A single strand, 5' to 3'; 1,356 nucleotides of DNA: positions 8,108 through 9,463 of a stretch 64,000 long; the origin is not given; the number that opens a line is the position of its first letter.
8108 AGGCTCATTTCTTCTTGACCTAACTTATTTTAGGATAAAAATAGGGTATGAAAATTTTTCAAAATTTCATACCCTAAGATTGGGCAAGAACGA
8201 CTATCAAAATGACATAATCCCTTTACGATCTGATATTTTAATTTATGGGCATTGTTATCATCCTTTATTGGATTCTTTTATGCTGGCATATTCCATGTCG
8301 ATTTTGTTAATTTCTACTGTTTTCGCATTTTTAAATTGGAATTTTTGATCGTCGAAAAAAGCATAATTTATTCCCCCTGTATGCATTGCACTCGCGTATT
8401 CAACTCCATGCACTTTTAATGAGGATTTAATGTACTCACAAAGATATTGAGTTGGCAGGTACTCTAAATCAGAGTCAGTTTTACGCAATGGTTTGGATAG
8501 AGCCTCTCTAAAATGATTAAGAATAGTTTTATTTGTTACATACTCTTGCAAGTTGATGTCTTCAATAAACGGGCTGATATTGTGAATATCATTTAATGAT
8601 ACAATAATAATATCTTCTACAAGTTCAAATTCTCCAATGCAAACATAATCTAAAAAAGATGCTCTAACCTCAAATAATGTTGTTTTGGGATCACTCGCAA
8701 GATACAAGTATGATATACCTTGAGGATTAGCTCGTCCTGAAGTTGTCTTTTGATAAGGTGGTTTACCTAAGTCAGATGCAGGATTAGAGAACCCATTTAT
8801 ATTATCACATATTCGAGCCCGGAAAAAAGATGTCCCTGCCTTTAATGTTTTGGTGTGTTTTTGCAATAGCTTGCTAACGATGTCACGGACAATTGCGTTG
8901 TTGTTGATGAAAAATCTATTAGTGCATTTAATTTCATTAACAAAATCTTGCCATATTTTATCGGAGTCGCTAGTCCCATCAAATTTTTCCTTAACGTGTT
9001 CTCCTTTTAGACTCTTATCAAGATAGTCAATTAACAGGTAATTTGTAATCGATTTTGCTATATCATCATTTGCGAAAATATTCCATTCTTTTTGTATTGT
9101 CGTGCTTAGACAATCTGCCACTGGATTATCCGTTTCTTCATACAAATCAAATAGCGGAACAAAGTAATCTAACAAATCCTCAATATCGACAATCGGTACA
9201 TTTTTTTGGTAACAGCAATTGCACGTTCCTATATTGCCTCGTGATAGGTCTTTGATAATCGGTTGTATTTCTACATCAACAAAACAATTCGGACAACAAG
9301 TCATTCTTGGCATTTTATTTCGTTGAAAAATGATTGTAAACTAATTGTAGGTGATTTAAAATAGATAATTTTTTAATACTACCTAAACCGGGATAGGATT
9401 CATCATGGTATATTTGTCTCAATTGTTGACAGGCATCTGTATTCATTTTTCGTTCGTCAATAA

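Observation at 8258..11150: AT-rich three-gene operon (PD-(D/E)xK sce7726-like, Beta-protein/sce7725-like, Cys-cluster-RES): candidate uncharacterised anti-phage / abortive-infection system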

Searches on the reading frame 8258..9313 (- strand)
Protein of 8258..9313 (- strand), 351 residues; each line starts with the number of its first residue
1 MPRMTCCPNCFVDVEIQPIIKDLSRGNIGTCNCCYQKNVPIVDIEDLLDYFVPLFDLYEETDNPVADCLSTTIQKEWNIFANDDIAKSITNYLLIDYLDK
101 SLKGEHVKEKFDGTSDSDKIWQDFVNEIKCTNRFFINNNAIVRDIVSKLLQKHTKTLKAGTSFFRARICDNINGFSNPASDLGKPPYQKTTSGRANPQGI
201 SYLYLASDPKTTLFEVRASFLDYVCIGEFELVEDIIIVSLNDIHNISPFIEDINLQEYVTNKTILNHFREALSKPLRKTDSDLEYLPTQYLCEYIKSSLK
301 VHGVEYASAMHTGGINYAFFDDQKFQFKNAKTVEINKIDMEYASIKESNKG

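Call 3: search_protein_families(library=pfam, proteins=[window:8258-9313:-], max_evalue=1)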
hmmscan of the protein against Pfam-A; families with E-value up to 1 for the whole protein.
window:8258-9313:- (351 aa): 2 families
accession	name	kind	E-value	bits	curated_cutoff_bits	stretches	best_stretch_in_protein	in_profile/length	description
PF08808.17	RES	-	1.2e-13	51.8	23.2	1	186-330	18-145/157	RES domain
PF18870.6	HEPN_RES_NTD1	-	0.27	12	27.4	1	28-138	5-127/131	HEPN/RES N-terminal domain 1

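Call 4: search_protein_families(library=padloc, proteins=[window:8258-9313:-], max_evalue=1)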
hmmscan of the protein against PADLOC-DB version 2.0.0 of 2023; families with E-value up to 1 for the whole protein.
window:8258-9313:- (351 aa): 0 families

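Call 5: search_protein_families(library=ncbifam, proteins=[window:8258-9313:-], max_evalue=1)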
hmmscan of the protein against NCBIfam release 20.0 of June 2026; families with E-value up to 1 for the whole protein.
window:8258-9313:- (351 aa): 2 families
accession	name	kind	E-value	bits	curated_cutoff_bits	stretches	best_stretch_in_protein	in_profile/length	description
NF008429.0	PRK11267.1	equivalog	0.013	15.6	216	1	128-167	68-107/141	TonB system transport protein ExbD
TIGR04294.2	pre_pil_HX9DG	domain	0.057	13.3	19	1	307-321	1-15/22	H-X9-DG-CTERM domain-containing protein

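Call 8: search_protein_families(library=phrogs, proteins=[window:8258-9313:-], max_evalue=0.1)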
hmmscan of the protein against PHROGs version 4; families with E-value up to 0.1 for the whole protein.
window:8258-9313:- (351 aa): 0 families

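Call 20: find_homologous_proteins(query=window:8258-9313:-, max_evalue=0.001)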
Query window:8258-9313:- (351 aa): 238 proteins with E <= 0.001 among 1398 candidates; the best 120 are listed.
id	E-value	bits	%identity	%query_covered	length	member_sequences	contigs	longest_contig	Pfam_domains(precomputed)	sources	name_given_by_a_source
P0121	4.4e-235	797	100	99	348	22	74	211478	PF08808.18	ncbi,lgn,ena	-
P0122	2.9e-194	663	84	97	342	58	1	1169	PF08808.18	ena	-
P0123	5.0e-170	583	76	97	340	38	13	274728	PF08808.18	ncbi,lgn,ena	-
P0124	1.6e-165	569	76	96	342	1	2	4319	PF08808.18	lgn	-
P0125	2.1e-116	407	58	97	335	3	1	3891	PF08808.18,PF18870.7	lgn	-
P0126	3.2e-115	403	56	97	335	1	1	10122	PF08808.18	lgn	-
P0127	5.5e-114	399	56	97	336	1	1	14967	PF08808.18,PF18870.7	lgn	-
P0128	2.4e-109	384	55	96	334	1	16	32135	PF08808.18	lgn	-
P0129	1.4e-108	381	54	97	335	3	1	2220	PF08808.18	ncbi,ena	-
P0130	1.8e-107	378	53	96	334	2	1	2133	PF08808.18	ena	-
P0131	3.3e-107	377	54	96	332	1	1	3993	PF08808.18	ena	-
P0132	6.5e-107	376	54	96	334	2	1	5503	PF08808.18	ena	-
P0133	2.0e-106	374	53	96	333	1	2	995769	PF08808.18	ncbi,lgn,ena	-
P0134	1.1e-105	372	54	96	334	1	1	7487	PF08808.18,PF18870.7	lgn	-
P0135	1.9e-105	371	53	96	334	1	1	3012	PF08808.18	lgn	-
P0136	4.0e-105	370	53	96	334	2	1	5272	PF08808.18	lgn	-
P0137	4.1e-105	370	53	96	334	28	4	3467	PF08808.18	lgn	-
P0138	1.2e-104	368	53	96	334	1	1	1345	PF08808.18,PF18870.7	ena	-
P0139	1.2e-103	365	52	96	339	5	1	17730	PF08808.18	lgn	-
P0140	1.5e-103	365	52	96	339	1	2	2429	PF08808.18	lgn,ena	-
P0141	3.6e-102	360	53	97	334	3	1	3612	PF08808.18,PF18870.7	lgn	-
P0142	2.6e-101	357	52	96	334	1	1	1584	PF08808.18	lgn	-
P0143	2.8e-101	357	51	96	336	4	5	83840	PF08808.18,PF18870.7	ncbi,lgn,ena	-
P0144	1.8e-100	355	53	96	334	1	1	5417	PF08808.18,PF18870.7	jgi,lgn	jgi:hypothetical protein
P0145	4.1e-100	353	53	96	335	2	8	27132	PF08808.18,PF18870.7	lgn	-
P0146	1.8e-98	348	51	96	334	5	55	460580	PF08808.18,PF18870.7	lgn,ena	-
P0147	6.2e-98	346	50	97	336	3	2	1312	PF08808.18,PF18870.7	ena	-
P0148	9.6e-98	346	52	96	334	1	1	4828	PF08808.18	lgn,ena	-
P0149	1.5e-96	342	51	96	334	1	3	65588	PF08808.18,PF18870.7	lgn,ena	-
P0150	6.2e-94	333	53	88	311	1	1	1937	PF08808.18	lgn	-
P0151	4.8e-83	297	52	83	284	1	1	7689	PF18870.7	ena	-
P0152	5.5e-80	287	43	96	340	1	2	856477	PF08808.18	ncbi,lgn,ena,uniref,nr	ncbi:RES family NAD+ phosphorylase [uncultured Bacteroides sp.]|uniref:RES family NAD+ phosphorylase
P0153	3.9e-75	271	44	96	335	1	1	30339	PF08808.18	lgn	-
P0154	2.9e-74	268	41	97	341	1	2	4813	PF08808.18,PF18870.7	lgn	-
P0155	3.4e-73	265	43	96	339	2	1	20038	PF08808.18,PF18870.7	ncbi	-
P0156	1.9e-72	262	41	96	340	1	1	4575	PF08808.18,PF18870.7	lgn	-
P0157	5.6e-72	261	42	97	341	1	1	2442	PF08808.18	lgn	-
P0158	9.1e-72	260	39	97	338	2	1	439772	PF08808.18,PF18870.7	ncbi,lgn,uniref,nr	ncbi:RES domain-containing protein [Tenacibaculum larymnensis]|uniref:RES domain-containing protein 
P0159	1.1e-71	260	41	96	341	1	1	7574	PF08808.18,PF18870.7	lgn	-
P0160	1.5e-71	260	45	96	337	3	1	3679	PF08808.18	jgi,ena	-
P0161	2.3e-71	259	42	98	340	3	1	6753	PF08808.18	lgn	-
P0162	8.0e-71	257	42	98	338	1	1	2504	PF08808.18,PF18870.7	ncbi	-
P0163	2.8e-70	255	43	95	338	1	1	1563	PF08808.18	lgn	-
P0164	3.9e-70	255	43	97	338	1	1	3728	PF08808.18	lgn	-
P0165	4.3e-70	255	44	96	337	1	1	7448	PF08808.18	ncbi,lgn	-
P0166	5.4e-70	254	43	96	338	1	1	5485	PF08808.18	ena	-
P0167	1.3e-69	253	39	96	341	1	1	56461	PF08808.18,PF18870.7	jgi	-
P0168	1.7e-69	253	41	97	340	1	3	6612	PF08808.18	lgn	-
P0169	1.1e-68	250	42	96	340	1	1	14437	PF08808.18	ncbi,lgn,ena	-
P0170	1.2e-68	250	41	97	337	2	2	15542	PF08808.18,PF18870.7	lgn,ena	-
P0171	2.4e-68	249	41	96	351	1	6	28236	PF08808.18,PF18870.7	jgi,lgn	jgi:hypothetical protein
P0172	3.0e-68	249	41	96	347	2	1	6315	PF08808.18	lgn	-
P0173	5.7e-68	248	40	98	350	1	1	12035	PF08808.18,PF18870.7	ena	-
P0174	7.6e-68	247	40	96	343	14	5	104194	PF08808.18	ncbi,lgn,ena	-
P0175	1.0e-67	247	41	97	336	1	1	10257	PF08808.18,PF18870.7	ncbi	-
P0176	5.9e-67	244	40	96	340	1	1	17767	PF08808.18,PF18870.7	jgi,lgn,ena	-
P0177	6.8e-67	244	40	97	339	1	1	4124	PF08808.18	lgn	-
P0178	1.1e-66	244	40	97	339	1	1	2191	PF08808.18,PF18870.7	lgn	-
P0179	3.0e-66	242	41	94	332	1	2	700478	PF08808.18,PF18870.7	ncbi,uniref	ncbi:RES family NAD+ phosphorylase [Spongiimicrobium sp. 2-473A-2-J]|uniref:RES family NAD+ phosphor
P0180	5.7e-66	241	41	92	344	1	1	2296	PF08808.18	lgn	-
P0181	7.6e-66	241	38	97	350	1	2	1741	PF08808.18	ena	-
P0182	7.7e-66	241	39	97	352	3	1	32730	PF08808.18,PF18870.7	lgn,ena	-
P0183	7.8e-66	241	41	92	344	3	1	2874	PF08808.18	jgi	jgi:RES domain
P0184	9.6e-66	240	41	92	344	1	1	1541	PF08808.18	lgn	-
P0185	2.4e-65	239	40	97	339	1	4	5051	PF08808.18,PF18870.7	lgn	-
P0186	1.2e-64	237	41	92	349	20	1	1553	PF08808.18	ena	-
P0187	1.0e-63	234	37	92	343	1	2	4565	PF08808.18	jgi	jgi:hypothetical protein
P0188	2.2e-63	233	40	92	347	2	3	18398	PF08808.18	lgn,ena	-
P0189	1.0e-62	230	37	98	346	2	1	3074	PF08808.18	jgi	jgi:hypothetical protein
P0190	1.3e-62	230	36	98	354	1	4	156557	PF08808.18,PF18870.7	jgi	jgi:hypothetical protein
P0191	2.4e-62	229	39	92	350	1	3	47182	PF08808.18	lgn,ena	-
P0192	4.4e-62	228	41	97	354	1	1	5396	PF08808.18,PF18870.7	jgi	jgi:hypothetical protein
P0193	5.8e-62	228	40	92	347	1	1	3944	PF08808.18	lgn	-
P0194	6.0e-62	228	39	97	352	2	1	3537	PF08808.18,PF18870.7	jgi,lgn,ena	-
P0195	2.4e-61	226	38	97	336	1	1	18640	PF08808.18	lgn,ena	-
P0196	2.7e-61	226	38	97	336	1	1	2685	PF08808.18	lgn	-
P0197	3.4e-61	225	38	97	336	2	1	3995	PF08808.18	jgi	jgi:hypothetical protein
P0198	7.5e-61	224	48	78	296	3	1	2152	PF08808.18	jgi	jgi:hypothetical protein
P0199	6.5e-60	221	37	97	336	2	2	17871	PF08808.18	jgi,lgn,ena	jgi:hypothetical protein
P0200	2.7e-59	219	40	95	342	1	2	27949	PF08808.18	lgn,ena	-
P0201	2.7e-59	219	39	92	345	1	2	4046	PF08808.18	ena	-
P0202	8.2e-59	218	37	97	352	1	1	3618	PF08808.18,PF18870.7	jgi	jgi:hypothetical protein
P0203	1.3e-58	217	40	97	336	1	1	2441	PF08808.18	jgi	jgi:hypothetical protein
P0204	1.4e-58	217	39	98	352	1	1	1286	PF08808.18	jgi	jgi:hypothetical protein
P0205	2.9e-58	216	38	98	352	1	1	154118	PF08808.18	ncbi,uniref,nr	ncbi:RES domain-containing protein [Chitinophagaceae bacterium LB-8]|uniref:RES domain-containing pr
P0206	3.0e-58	216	41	97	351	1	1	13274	PF08808.18,PF18870.7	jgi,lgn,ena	-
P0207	4.2e-58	215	40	87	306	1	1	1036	PF08808.18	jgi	jgi:hypothetical protein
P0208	4.9e-58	215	38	95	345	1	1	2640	PF08808.18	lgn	-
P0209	1.7e-57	213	38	95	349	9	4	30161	PF08808.18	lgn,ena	-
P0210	8.9e-57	211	39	97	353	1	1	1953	PF08808.18,PF18870.7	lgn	-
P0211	1.7e-56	210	38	96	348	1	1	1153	PF08808.18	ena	-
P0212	2.2e-56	210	40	85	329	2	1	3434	PF08808.18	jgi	jgi:hypothetical protein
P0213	4.4e-56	209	39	97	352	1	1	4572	PF08808.18,PF18870.7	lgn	-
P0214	4.4e-56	209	37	97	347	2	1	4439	PF08808.18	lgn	-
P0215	6.8e-56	208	37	97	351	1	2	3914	PF08808.18,PF18870.7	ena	-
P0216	3.3e-55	206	37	97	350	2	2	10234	PF08808.18,PF18870.7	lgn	-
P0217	3.3e-55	206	38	98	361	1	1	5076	PF08808.18,PF18870.7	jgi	-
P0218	3.5e-55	206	38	89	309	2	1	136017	PF08808.18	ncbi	ncbi:MAG: RES family NAD+ phosphorylase [Bacteroidota bacterium]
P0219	9.6e-55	204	36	97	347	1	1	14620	PF08808.18,PF18870.7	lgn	-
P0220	1.8e-54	203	35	98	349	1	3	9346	PF08808.18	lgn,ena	-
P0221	3.7e-54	202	36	97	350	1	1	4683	PF08808.18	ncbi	-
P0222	5.0e-54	202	36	97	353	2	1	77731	PF08808.18,PF18870.7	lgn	-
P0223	5.9e-54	202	39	95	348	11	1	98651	PF08808.18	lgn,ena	-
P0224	6.2e-54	202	34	97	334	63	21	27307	PF08808.18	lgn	-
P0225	6.3e-54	202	36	95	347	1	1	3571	PF08808.18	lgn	-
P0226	7.5e-54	201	37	97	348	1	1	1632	PF08808.18,PF18870.7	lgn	-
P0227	8.8e-54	201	38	95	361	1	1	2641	PF08808.18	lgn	-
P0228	1.4e-53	200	36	97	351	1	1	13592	PF08808.18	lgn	-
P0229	2.6e-53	200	36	97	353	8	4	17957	PF08808.18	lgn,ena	-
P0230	6.0e-53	198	36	87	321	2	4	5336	PF08808.18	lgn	-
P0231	8.4e-53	198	37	98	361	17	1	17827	PF08808.18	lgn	-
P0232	1.4e-52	197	37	95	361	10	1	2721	PF08808.18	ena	-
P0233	1.5e-52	197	35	97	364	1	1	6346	PF08808.18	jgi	jgi:hypothetical protein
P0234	2.3e-52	196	35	97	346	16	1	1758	PF08808.18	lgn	-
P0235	2.4e-52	196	35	97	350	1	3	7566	PF08808.18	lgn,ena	-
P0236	2.8e-52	196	38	95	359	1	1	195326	PF08808.18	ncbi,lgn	-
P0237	2.9e-52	196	38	97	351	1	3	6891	PF08808.18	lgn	-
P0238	5.5e-52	195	35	97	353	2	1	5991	PF08808.18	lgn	-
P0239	6.6e-52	195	36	98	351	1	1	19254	PF08808.18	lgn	-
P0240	1.1e-51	194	39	98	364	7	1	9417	PF08808.18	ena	-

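Call 68: find_encoding_contigs(protein=P0224, flank=5000, max_places=3)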
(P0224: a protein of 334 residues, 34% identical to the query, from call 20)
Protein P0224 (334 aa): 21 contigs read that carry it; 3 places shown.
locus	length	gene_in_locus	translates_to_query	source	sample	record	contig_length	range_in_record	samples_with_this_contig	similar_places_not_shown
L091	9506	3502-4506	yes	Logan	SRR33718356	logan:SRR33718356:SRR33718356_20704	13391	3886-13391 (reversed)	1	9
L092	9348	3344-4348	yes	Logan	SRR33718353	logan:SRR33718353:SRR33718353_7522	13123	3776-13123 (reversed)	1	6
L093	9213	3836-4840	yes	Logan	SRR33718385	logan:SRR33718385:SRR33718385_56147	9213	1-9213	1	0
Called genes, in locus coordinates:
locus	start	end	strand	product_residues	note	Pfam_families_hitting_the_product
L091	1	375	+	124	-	?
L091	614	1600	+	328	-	PF14253:AbiH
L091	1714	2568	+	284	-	PF26915:Phage_P4_cII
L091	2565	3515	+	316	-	-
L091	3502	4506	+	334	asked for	PF08808:RES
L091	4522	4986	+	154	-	-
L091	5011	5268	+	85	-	-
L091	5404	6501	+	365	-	PF00753:Lactamase_B (faint)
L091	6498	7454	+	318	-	-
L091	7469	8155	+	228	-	-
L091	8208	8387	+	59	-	-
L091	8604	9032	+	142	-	PF05635:23S_rRNA_IVP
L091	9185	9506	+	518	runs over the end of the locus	-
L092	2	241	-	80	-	?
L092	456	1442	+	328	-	PF14253:AbiH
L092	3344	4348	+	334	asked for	PF08808:RES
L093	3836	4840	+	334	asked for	PF08808:RES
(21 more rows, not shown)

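Call 69: find_encoding_contigs(protein=P0240, flank=5000, max_places=3)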
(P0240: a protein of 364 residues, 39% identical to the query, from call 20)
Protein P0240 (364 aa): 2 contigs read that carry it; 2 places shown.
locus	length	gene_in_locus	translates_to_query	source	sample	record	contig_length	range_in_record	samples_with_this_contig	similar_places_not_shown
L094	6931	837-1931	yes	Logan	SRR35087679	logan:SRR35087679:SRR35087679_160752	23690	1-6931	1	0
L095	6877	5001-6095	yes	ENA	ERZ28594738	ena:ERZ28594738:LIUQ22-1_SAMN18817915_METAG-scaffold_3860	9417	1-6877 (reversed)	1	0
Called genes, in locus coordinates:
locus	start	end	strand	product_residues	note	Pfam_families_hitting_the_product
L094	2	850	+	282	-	?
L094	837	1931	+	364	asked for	PF08808:RES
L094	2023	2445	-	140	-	PF14198:TnpV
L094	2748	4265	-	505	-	PF00295:Glyco_hydro_28 (weak)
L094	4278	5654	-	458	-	PF01225:Mur_ligase, PF08245:Mur_ligase_M, PF02875:Mur_ligase_C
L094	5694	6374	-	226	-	PF00160:Pro_isomerase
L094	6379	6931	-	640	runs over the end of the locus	PF06480:FtsH_ext (faint), PF00004:AAA, PF07728:AAA_5 (faint), PF17862:AAA_lid_3, PF01434:Peptidase_M41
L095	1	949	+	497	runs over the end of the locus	-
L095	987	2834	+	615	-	-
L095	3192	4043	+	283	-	PF26915:Phage_P4_cII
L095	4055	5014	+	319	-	-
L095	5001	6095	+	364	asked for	PF08808:RES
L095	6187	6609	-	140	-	PF14198:TnpV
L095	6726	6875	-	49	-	?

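Call 73: find_encoding_contigs(protein=P0121, flank=10000, max_places=5)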
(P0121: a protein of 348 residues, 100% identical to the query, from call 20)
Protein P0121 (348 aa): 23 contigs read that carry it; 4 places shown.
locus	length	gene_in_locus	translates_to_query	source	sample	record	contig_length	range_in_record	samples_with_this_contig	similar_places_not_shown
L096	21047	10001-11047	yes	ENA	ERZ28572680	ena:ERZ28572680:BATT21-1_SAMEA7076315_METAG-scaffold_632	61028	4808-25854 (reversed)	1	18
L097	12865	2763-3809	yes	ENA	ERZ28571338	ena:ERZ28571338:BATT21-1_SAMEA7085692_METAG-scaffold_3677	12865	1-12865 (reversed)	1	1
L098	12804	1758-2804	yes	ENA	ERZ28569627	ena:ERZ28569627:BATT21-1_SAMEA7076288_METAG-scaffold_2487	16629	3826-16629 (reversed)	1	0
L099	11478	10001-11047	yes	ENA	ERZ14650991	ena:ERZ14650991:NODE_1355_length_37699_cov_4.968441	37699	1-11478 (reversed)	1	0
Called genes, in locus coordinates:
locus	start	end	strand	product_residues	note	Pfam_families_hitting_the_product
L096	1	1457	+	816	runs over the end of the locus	PF13004:BACON (weak), PF19190:BACON_2, PF13004:BACON (weak)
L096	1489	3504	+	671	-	PF16371:MetallophosN, PF00149:Metallophos, PF16370:MetallophosC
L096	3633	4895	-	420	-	PF00162:PGK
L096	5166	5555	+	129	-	-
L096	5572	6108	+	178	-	PF04542:Sigma70_r2, PF08281:Sigma70_r4_2, PF04545:Sigma70_r4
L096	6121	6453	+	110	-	-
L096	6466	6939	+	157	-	-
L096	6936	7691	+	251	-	PF00326:Peptidase_S9 (faint)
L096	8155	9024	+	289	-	PF26915:Phage_P4_cII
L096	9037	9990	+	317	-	-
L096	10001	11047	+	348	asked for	PF08808:RES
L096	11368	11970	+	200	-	PF00149:Metallophos, PF12850:Metallophos_2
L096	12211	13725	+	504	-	PF13102:Phage_int_SAM_5, PF00589:Phage_integrase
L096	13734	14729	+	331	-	-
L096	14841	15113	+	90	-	PF12728:HTH_17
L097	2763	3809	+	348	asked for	PF08808:RES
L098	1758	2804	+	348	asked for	PF08808:RES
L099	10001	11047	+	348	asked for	PF08808:RES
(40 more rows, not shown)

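Call 83: search_solved_structures(query=window:8258-9313:-, max_evalue=1, show_alignments=2)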
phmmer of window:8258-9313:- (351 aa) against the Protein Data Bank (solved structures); distinct sequences matched with E-value up to 1: 1.
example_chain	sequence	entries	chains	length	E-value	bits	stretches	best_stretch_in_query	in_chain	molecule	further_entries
7o33_H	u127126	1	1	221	0.58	12.5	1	282-335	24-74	anti-PAS Fab 3.1 chimeric heavy chain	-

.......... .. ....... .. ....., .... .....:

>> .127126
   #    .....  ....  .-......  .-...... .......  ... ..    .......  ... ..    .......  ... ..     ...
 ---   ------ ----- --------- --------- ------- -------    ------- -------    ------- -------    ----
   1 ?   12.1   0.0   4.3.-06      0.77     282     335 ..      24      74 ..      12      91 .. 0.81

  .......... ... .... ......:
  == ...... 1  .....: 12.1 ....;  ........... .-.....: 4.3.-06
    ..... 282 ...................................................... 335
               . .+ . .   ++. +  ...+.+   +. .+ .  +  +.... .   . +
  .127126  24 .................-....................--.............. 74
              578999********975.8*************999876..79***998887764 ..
